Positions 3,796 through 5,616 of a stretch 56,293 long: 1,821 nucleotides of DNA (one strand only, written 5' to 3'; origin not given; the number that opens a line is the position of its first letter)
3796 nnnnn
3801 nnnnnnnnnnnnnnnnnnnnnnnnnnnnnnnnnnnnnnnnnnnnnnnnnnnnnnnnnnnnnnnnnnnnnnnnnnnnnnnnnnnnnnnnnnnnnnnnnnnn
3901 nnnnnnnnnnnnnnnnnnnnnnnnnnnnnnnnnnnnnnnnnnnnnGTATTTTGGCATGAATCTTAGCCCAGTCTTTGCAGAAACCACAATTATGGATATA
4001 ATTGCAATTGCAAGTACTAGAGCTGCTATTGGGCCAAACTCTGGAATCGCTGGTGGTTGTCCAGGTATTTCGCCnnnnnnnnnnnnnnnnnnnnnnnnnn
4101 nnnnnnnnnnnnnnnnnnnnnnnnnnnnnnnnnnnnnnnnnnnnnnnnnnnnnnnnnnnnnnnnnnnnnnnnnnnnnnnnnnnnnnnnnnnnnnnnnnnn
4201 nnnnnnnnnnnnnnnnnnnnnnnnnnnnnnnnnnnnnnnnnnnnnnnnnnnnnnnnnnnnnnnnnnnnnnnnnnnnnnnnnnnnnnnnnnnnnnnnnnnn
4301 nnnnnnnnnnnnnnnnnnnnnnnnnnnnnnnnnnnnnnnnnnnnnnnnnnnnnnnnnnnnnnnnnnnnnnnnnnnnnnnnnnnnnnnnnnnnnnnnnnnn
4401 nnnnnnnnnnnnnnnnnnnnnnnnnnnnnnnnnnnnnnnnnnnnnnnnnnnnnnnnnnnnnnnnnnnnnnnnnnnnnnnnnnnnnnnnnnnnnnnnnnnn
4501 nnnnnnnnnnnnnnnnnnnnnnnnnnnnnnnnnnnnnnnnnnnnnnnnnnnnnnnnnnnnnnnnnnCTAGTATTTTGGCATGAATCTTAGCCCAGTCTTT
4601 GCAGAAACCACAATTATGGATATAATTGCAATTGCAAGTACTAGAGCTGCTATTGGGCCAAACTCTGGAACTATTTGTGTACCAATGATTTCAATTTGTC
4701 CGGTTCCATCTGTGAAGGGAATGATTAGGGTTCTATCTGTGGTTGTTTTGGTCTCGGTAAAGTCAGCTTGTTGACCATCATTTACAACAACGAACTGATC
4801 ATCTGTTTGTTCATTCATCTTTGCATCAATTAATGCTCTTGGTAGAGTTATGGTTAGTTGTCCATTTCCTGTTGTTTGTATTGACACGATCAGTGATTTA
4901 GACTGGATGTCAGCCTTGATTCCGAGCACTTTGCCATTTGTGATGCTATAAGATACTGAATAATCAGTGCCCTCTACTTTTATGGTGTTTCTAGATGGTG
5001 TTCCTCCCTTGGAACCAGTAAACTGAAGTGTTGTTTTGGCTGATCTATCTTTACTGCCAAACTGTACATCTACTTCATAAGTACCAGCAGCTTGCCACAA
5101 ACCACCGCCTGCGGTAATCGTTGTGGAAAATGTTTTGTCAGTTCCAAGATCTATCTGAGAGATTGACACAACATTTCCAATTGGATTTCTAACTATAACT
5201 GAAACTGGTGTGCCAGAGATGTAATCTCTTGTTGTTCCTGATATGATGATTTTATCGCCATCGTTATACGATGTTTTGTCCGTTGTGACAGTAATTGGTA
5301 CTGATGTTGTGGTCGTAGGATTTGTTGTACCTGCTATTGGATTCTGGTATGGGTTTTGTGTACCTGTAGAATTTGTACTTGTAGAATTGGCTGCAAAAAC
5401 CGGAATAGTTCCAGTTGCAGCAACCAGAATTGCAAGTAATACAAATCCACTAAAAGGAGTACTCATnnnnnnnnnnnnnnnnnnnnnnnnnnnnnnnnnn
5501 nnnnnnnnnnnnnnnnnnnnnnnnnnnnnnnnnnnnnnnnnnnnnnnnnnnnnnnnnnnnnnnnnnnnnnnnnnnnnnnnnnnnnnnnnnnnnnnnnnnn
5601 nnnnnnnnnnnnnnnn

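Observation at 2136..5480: Tandem PEFG-CTERM surface-protein genes built as cassettes: perfectly homogenised 5' and 3' modules around divergent cores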

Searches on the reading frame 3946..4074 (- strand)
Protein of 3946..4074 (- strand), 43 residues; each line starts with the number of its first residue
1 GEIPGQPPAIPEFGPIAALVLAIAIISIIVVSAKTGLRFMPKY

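Call 57: find_homologous_proteins(query=window:3946-4074:-, max_evalue=0.001)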
Query seq(43 aa) (43 aa): 17 proteins with E <= 0.001 among 17 candidates.
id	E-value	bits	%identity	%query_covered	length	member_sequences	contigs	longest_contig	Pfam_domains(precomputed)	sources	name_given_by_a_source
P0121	3.2e-11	59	94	79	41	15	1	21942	-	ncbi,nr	ncbi:MAG: PEFG-CTERM sorting domain-containing protein, partial [Thaumarchaeota archaeon]|nr:PEFG-CT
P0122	4.5e-11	59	94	79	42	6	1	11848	-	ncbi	ncbi:MAG: PEFG-CTERM sorting domain-containing protein, partial [Nitrosotalea sp.]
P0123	5.0e-11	59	74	100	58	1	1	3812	-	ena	-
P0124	8.2e-11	58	97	79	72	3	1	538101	-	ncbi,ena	-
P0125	8.5e-11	58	94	79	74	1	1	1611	-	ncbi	-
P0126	2.2e-10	57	94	79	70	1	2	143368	-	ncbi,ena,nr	ncbi:MAG: PEFG-CTERM sorting domain-containing protein [Thaumarchaeota archaeon]|nr:PEFG-CTERM sorti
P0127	5.7e-10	56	91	79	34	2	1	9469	-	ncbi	ncbi:MAG: PEFG-CTERM sorting domain-containing protein [Nitrosotalea sp.]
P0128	1.1e-9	55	94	79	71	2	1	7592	-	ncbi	ncbi:MAG: PEFG-CTERM sorting domain-containing protein, partial [Thaumarchaeota archaeon]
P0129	1.2e-9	55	88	79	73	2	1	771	-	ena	-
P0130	1.2e-9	55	91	79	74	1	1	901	-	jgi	jgi:predicted secreted protein with PEFG-CTERM motif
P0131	2.1e-9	54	91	79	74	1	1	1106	-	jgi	jgi:predicted secreted protein with PEFG-CTERM motif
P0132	3.1e-9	53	88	79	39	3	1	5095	-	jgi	-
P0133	3.5e-9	53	88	79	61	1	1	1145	-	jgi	-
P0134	1.0e-8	52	85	79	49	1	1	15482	-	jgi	jgi:phosphate transport system substrate-binding protein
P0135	1.2e-8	51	85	79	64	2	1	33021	-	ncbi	ncbi:MAG: PEFG-CTERM sorting domain-containing protein, partial [Nitrosopumilaceae archaeon]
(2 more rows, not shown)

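Call 76: find_encoding_contigs(protein=P0134, flank=8000, max_places=4)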
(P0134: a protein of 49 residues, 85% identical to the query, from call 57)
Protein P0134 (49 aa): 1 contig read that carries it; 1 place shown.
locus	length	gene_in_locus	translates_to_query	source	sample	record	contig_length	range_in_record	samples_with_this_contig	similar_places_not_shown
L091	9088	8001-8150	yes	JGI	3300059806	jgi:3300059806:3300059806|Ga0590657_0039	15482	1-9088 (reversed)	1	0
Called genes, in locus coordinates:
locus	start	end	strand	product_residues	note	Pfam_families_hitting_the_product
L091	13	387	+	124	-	PF02541:Ppx-GppA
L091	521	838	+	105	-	PF02541:Ppx-GppA (weak)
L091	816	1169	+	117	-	-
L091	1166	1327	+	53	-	-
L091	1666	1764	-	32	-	-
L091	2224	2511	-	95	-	-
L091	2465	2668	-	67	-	-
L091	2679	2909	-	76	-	PF01895:PhoU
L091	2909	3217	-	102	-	-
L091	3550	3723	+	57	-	-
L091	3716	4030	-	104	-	-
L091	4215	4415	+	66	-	-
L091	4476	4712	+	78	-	-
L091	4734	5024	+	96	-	-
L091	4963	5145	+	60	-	PF00528:BPD_transp_1 (weak)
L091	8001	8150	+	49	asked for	-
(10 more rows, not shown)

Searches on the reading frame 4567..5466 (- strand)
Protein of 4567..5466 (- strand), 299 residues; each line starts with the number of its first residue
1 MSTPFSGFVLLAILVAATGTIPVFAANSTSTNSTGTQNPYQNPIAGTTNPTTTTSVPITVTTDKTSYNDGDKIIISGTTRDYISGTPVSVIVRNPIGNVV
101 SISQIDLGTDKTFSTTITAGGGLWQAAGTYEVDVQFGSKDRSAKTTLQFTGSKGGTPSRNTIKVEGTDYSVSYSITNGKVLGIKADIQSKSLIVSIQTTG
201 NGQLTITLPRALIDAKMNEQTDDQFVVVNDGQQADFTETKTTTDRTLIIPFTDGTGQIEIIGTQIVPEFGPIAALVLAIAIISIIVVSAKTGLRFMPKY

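Call 5: search_protein_families(library=ncbifam, proteins=[window:4567-5466:-], max_evalue=0.1)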
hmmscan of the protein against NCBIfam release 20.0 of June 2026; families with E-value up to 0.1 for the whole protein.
window:4567-5466:- (299 aa): 3 families
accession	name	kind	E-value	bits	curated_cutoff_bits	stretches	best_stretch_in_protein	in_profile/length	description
TIGR04296.1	PEFG-CTERM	domain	1e-07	31.5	25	1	265-293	1-29/30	PEFG-CTERM sorting domain-containing protein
NF010407.0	PRK13833.1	subfamily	0.025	14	499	1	163-233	117-185/323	conjugal transfer protein TrbB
NF008589.1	PRK11556.1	equivalog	0.059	12.3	391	1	93-229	196-322/392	MdtA/MuxA family multidrug efflux RND transporter periplasmic adaptor subunit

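Call 6: search_protein_families(library=pfam, proteins=[window:4567-5466:-], max_evalue=0.1)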
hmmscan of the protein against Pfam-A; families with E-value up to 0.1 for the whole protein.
window:4567-5466:- (299 aa): 1 family
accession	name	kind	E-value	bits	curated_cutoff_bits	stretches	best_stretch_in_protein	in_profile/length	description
PF01835.25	MG2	-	0.033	15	32.8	1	60-141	4-87/96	MG2 domain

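Call 11: find_encoding_contigs(protein=window:4567-5466:-, flank=8000, max_places=10)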
Protein window:4567-5466:- (299 aa): no gene with exactly this product is on record in the collection.

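Call 31: find_homologous_proteins(query=window:4567-5466:-, max_evalue=0.00001)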
Query window:4567-5466:- (299 aa): 2183 proteins with E <= 0.00001 among 5983 candidates; the best 120 are listed.
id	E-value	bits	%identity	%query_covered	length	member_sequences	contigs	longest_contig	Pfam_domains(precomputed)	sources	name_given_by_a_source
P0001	9.1e-181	617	99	100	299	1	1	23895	-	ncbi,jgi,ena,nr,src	ncbi:MAG: PEFG-CTERM sorting domain-containing protein [Thaumarchaeota archaeon]|nr:MAG: PEFG-CTERM 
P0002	2.9e-180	615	99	100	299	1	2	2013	-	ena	-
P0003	2.9e-163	560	91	100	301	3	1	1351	-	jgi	-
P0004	3.9e-154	530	87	100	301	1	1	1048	-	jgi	-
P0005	1.5e-153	528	86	100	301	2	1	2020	-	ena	-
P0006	6.9e-152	522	86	100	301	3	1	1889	-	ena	-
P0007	3.3e-151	520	85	100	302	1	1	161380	-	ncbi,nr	ncbi:MAG TPA: PEFG-CTERM sorting domain-containing protein [Nitrosopumilaceae archaeon]|nr:PEFG-CTER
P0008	4.2e-149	513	85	100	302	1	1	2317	-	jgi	jgi:predicted secreted protein with PEFG-CTERM motif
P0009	4.6e-149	513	85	100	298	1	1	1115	-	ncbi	-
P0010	2.1e-147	508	82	100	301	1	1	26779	-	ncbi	-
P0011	7.1e-147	506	83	100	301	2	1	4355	-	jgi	-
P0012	2.2e-146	504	83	100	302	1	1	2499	-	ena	-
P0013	3.6e-146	503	84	100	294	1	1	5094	-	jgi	-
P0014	1.2e-144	499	83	98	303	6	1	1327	-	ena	-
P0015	1.4e-144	498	82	100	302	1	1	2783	-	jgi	jgi:predicted secreted protein with PEFG-CTERM motif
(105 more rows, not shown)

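Call 32: find_encoding_contigs(protein=P0001, flank=10000, max_places=6)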
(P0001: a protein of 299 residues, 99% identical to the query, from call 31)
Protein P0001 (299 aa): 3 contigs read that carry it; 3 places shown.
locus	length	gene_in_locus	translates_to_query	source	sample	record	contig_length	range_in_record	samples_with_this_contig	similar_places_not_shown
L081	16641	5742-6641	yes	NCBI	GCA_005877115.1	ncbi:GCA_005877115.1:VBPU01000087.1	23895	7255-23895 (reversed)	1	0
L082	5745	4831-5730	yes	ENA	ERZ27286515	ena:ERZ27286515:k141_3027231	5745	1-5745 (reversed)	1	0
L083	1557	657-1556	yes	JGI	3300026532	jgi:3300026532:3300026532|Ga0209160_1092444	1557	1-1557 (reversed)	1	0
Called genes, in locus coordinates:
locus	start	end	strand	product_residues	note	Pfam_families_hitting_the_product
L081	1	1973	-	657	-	PF04997:RNA_pol_Rpb1_1, PF00623:RNA_pol_Rpb1_2, PF04983:RNA_pol_Rpb1_3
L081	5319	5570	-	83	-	PF01191:RNA_pol_Rpb5_C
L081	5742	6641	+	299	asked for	-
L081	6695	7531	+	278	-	-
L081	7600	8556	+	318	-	-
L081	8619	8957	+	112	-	-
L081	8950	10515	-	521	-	PF04055:Radical_SAM (weak)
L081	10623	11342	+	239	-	PF01988:VIT1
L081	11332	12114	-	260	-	PF00731:AIRC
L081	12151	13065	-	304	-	PF00056:Ldh_1_N, PF02866:Ldh_1_C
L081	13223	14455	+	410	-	PF01969:Ni_insertion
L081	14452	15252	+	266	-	PF02540:NAD_synthase, PF00733:Asn_synthase, PF01171:ATP_bind_3, PF02568:ThiI (weak), PF03054:tRNA_Me_trans (weak), PF06508:QueC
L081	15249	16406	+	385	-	PF00155:Aminotran_1_2 (weak), PF00266:Aminotran_5, PF01053:Cys_Met_Meta_PP (faint), PF01212:Beta_elim_lyase (weak)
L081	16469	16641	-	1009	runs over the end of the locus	-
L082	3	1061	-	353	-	?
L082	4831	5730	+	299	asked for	-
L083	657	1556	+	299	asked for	?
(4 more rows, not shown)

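Call 33: find_encoding_contigs(protein=P0002, flank=10000, max_places=6)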
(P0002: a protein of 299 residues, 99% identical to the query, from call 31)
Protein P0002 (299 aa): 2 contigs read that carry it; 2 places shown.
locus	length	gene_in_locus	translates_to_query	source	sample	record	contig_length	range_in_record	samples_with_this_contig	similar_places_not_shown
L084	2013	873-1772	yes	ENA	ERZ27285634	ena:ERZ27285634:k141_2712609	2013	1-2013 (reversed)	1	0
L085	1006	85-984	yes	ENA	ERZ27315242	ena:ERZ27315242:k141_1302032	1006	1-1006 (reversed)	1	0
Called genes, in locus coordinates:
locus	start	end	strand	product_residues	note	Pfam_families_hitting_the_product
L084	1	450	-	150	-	?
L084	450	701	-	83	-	PF01191:RNA_pol_Rpb5_C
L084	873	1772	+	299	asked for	-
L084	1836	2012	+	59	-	?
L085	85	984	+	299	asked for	-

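Call 52: predict_structure(alignment_id=A2)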
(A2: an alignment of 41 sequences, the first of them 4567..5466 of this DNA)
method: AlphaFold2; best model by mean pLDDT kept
length: 299 residues; sequences in the alignment: 41
mean_pLDDT: 71.2   pTM: 0.47
mean pLDDT of the five models: 71.2, 69.2, 68.9, 68.1, 65.2
residues with pLDDT >= 90: 73; 70-90: 115; 50-70: 41; < 50: 70
segments of 3 or more residues with pLDDT < 50: 1-54, 155-157, 220-222, 268-270, 295-297
pLDDT, mean of each block of 10 residues (from residue 1): 38 34 27 27 32 61 90 94 89 88 92 93 78 88 89 59 85 82 85 86 87 60 73 88 88 91 60 58 59 50
secondary structure, 60 per line:
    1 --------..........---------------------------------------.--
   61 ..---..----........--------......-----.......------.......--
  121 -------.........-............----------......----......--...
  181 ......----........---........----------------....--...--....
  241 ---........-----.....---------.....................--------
elements in order: H9-18 E72-79 E88-93 E99-105 E112-118 E128-136 E138-149 E160-165 E170-175 E178-186 E191-198 E202-209 E226-229 E232-234 E237-240 E244-251 E257-261 H271-291

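Call 55: fold_search(model_id=the predicted structure, library=pdb)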
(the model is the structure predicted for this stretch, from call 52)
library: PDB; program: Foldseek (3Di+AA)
matches with E <= 10: 1967; with E <= 0.001: 118
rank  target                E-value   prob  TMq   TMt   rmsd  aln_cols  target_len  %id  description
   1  5jpm_A                2.3e-05  1.00  0.29  0.14  11.2       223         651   12  Structure of the complex of human complement C4 with MASP-2 rebuilt using iMDFF (released 2016-08-10)
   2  7b2m_A                4.2e-05  1.00  0.28  0.14  11.3       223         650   14  Cryo-EM structure of complement C4b in complex with nanobody E3 (released 2022-03-02)
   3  3l3o_A                4.4e-05  1.00  0.29  0.14  10.6       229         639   11  Staphylococcal Complement Inhibitor (SCIN) in complex with Human Complement Component C3c (released 2010-08-04)
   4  6vvu_J                7.1e-05  1.00  0.24  0.31  12.8       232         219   11  Anti-Tryptase fab E104.v1 bound to tryptase (released 2020-12-30)
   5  3nms_A                7.5e-05  1.00  0.29  0.14  10.6       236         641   11  Staphylococcal Complement Inhibitor (SCIN) in complex with Human Complement C3c (released 2010-08-04)
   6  9qk2_F                7.9e-05  1.00  0.30  0.15  11.0       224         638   12  Structure of the Complement classical and lectin pathway C3 convertase in complex with substrate C3 (released 2025-12-24)
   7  7s11_J                9.8e-05  1.00  0.24  0.31  13.1       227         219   11  Crystal structure of Fab in complex with mouse CD96 monomer (released 2021-11-03)
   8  4at6_B                1.4e-04  1.00  0.23  0.29  12.7       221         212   11  Fab fragment of antiporphyrin antibody 14H7 (released 2012-10-31)
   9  6xsw_A                1.5e-04  1.00  0.25  0.33  13.2       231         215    9  Structure of the Notch3 NRR in complex with an antibody Fab Fragment (released 2021-07-21)
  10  3g6j_A                1.9e-04  1.00  0.29  0.14  10.1       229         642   12  C3b in complex with a C3b specific Fab (released 2009-03-10)
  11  2ak4_D                1.9e-04  0.99  0.24  0.32  12.1       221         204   10  Crystal Structure of SB27 TCR in complex with HLA-B*3508-13mer peptide (released 2005-10-11)
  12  8s80_B                1.9e-04  0.98  0.20  0.27  15.3       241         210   13  Domains 4 and 5 of Sap S-layer protein from Bacillus anthracis (released 2024-11-20)
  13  8euq_C                2.0e-04  1.00  0.23  0.29  13.4       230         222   10  Crystal structure of HLA-DRA*01:01/HLA-DRB1*04:01 in complex with c44H10 Fab (released 2023-04-19)
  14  4jrx_D                2.0e-04  0.99  0.23  0.30  11.8       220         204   10  Crystal Structure of CA5 TCR-HLA B*3505-LPEP complex (released 2013-04-10)
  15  3axl_A                2.1e-04  0.99  0.23  0.33  12.2       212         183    8  Murine Valpha 10 Vbeta 8.1 T-cell receptor (released 2011-08-03)
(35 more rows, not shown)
